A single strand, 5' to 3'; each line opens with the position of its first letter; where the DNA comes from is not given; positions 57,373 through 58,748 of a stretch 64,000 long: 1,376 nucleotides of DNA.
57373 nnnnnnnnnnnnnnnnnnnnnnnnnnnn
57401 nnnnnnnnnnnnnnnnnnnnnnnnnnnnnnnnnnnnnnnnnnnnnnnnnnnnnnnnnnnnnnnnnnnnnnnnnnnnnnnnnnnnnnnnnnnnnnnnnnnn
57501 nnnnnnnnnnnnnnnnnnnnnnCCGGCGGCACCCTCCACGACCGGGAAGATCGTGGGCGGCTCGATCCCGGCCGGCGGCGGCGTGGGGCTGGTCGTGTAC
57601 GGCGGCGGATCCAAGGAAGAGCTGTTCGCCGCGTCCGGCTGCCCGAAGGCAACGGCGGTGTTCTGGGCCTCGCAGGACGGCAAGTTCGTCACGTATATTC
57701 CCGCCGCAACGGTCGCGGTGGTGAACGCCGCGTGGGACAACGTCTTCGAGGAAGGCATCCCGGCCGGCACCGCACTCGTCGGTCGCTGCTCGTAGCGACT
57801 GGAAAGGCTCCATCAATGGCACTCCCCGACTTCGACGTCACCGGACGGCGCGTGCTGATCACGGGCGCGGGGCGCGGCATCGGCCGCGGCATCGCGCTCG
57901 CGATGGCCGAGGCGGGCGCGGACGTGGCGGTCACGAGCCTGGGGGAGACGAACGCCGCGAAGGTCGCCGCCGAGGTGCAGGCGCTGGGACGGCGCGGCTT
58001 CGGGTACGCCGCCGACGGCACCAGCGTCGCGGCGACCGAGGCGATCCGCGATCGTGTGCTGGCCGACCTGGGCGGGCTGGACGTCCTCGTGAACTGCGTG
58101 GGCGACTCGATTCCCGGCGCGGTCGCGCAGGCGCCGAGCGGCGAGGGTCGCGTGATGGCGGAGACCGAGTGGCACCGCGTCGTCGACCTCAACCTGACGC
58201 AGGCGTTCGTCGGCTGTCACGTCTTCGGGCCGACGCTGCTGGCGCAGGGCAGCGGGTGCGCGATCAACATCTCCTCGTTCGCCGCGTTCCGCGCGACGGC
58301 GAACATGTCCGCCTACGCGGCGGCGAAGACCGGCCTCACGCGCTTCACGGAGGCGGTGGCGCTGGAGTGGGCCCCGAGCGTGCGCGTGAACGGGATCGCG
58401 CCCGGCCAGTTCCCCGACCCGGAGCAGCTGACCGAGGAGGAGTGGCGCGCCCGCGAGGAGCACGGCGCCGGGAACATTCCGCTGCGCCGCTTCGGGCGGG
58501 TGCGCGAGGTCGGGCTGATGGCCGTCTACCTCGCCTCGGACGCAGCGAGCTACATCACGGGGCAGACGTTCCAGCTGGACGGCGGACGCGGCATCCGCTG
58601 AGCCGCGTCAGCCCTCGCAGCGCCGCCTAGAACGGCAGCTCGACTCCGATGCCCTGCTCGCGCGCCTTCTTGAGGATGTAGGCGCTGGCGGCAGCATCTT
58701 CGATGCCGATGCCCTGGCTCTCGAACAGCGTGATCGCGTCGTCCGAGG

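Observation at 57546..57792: Second copy of the shared C-terminal domain, on the CHAP + SH3b hydrolase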

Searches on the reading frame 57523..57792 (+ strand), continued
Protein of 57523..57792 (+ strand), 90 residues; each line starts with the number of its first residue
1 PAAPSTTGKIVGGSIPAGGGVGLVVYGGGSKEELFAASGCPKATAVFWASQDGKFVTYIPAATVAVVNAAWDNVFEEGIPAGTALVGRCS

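Call 55: search_protein_families(library=pfam, alignment_id=A1, max_evalue=10)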
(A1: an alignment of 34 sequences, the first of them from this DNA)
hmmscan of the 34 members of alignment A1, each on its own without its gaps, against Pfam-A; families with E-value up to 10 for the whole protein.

A. member 1, seq(90 aa): 0 families

B. families by the number of members that match (of 34 scanned): 6 families
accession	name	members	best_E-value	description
PF08140.16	Cuticle_1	2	0.00025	Crustacean cuticle protein repeat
PF23930.1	DUF7268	1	0.0074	Family of unknown function (DUF7268)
PF04084.20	RecA-like_ORC2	1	0.05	Origin recognition complex subunit 2 RecA-like domain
PF22142.1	Hao_C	1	0.21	Hydroxylamine oxidoreductase, C-terminal domain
PF13622.12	4HBT_3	1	0.23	Acyl-CoA thioesterase N-terminal domain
PF16120.10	DUF4836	1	0.27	Domain of unknown function (DUF4836)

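Call 56: list_cluster_members(proteins=[P0072, P0074, P0075, P0076, P0078, P0080, P0081, P0085, P0089, P0226])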
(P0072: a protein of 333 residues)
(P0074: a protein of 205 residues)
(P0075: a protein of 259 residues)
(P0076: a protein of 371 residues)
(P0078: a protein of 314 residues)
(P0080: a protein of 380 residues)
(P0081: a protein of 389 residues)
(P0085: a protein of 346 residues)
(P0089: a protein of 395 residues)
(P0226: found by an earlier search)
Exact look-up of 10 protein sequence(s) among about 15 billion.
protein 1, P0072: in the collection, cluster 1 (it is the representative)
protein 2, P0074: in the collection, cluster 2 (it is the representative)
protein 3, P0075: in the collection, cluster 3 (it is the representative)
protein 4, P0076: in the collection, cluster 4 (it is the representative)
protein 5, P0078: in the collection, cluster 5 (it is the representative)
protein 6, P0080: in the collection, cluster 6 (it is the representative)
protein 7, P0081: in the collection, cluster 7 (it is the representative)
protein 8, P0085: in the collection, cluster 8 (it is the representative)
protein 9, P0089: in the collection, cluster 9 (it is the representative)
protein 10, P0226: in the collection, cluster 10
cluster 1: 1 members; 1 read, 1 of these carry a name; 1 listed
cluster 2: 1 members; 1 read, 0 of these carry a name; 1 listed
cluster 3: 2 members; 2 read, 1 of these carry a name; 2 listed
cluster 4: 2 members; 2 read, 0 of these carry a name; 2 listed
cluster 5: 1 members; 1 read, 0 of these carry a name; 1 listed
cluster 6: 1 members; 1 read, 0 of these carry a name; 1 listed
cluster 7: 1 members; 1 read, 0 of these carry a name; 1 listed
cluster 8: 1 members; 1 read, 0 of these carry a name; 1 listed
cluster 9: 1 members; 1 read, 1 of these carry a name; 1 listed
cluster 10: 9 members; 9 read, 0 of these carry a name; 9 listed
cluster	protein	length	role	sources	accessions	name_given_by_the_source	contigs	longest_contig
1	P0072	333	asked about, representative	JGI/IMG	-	hypothetical protein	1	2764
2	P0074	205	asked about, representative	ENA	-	-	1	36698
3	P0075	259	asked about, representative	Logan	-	-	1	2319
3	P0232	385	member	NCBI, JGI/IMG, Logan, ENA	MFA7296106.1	MAG: hypothetical protein WC211_02835 [Dehalococcoidia bacterium]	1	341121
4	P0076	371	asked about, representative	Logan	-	-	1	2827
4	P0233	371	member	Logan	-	-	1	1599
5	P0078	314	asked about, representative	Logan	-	-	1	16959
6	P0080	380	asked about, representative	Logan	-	-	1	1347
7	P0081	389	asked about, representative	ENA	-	-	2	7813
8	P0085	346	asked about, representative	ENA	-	-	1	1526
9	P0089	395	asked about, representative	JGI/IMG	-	hypothetical protein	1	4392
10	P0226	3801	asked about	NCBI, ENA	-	-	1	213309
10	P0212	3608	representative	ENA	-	-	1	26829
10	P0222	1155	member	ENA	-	-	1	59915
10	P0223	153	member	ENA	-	-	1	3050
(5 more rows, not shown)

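Call 61: find_encoding_contigs(protein=P0074, flank=8000, max_places=1)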
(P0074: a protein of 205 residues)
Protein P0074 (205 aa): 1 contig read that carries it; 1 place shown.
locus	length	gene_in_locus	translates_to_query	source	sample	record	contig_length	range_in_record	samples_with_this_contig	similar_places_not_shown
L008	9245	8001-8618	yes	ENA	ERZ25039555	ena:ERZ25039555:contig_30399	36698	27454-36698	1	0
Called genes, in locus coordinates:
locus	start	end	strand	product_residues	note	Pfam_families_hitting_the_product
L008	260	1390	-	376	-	PF01266:DAO (weak), PF01494:FAD_binding_3, PF07992:Pyr_redox_2 (faint), PF13450:NAD_binding_8 (weak)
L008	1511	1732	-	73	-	-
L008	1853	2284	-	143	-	PF07993:NAD_binding_4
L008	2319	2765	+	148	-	-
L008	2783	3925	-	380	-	PF00501:AMP-binding, PF00550:PP-binding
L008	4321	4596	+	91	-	-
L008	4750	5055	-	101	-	-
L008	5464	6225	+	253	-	PF00027:cNMP_binding, PF13545:HTH_Crp_2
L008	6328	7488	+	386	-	PF00089:Trypsin, PF10459:Peptidase_S46 (faint), PF13365:Trypsin_2, PF00595:PDZ, PF13180:PDZ_2, PF17820:PDZ_6 (weak)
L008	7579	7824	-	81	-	-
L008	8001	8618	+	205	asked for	-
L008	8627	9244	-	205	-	?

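Call 77: find_encoding_contigs(protein=P0077, flank=10000, max_places=1)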
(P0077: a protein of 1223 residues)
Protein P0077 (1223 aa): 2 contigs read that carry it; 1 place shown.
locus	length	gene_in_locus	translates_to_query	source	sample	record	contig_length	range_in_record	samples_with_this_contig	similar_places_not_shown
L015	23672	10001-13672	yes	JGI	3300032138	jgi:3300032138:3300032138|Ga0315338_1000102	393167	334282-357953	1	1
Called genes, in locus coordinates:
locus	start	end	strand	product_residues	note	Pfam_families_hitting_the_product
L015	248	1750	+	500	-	PF13365:Trypsin_2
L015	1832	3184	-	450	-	PF00079:Serpin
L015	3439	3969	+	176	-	PF19077:Big_13 (weak)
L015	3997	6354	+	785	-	-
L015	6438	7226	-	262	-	PF00106:adh_short, PF08659:KR, PF23441:SDR, PF13561:adh_short_C2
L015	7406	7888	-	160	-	PF01047:MarR, PF12802:MarR_2, PF09339:HTH_IclR (faint)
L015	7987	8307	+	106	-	-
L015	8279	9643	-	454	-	PF00291:PALP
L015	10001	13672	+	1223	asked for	-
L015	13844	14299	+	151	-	PF19671:DUF6174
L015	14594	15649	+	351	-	PF00144:Beta-lactamase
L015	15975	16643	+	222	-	PF13489:Methyltransf_23 (weak), PF13649:Methyltransf_25, PF08241:Methyltransf_11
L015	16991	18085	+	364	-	PF07291:MauE, PF13564:DoxX_2 (weak), PF13098:Thioredoxin_2 (weak)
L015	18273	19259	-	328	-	-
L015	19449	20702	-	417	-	PF00211:Guanylate_cyc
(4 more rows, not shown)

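Call 78: find_encoding_contigs(protein=P0232, flank=10000, max_places=1)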
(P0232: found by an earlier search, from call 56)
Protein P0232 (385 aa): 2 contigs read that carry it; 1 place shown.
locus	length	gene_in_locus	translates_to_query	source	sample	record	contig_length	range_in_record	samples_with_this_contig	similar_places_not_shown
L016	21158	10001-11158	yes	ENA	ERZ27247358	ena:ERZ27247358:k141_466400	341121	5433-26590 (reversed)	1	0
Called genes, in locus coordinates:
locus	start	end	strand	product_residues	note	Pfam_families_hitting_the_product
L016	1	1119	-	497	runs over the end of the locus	PF00361:Proton_antipo_M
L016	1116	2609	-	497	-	PF00361:Proton_antipo_M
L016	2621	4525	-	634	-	PF00662:Proton_antipo_N, PF00361:Proton_antipo_M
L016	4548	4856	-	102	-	PF00420:Oxidored_q2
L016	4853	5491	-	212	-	PF00499:Oxidored_q3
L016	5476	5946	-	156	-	PF12797:Fer4_2 (faint), PF14697:Fer4_21 (faint), PF12838:Fer4_7, PF13187:Fer4_9 (faint), PF13484:Fer4_16 (faint), PF00037:Fer4 (weak)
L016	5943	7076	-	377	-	PF00146:NADHdh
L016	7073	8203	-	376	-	PF00346:Complex1_49kDa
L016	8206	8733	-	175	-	PF00329:Complex1_30kDa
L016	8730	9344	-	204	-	PF01058:Oxidored_q6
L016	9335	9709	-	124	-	PF00507:Oxidored_q4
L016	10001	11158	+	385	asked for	-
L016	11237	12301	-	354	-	PF01544:CorA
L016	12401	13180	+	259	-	PF00106:adh_short, PF08659:KR, PF13561:adh_short_C2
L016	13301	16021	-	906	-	PF00133:tRNA-synt_1, PF13603:tRNA-synt_1_2 (faint), PF09334:tRNA-synt_1g, PF08264:Anticodon_1, PF10458:Val_tRNA-synt_C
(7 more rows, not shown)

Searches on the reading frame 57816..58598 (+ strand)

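Call 69: search_protein_families(library=pfam, proteins=[window:57816-58598:+], max_evalue=0.01)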
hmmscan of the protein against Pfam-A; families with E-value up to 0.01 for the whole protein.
window:57816-58598:+ (261 aa): 2 families
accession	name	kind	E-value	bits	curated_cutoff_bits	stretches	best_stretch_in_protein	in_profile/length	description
PF13561.12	adh_short_C2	-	1.9e-48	165.5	27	1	17-257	1-234/236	Enoyl-(Acyl carrier protein) reductase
PF00106.31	adh_short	-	4.4e-42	144.2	26.6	1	12-199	2-182/195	short chain dehydrogenase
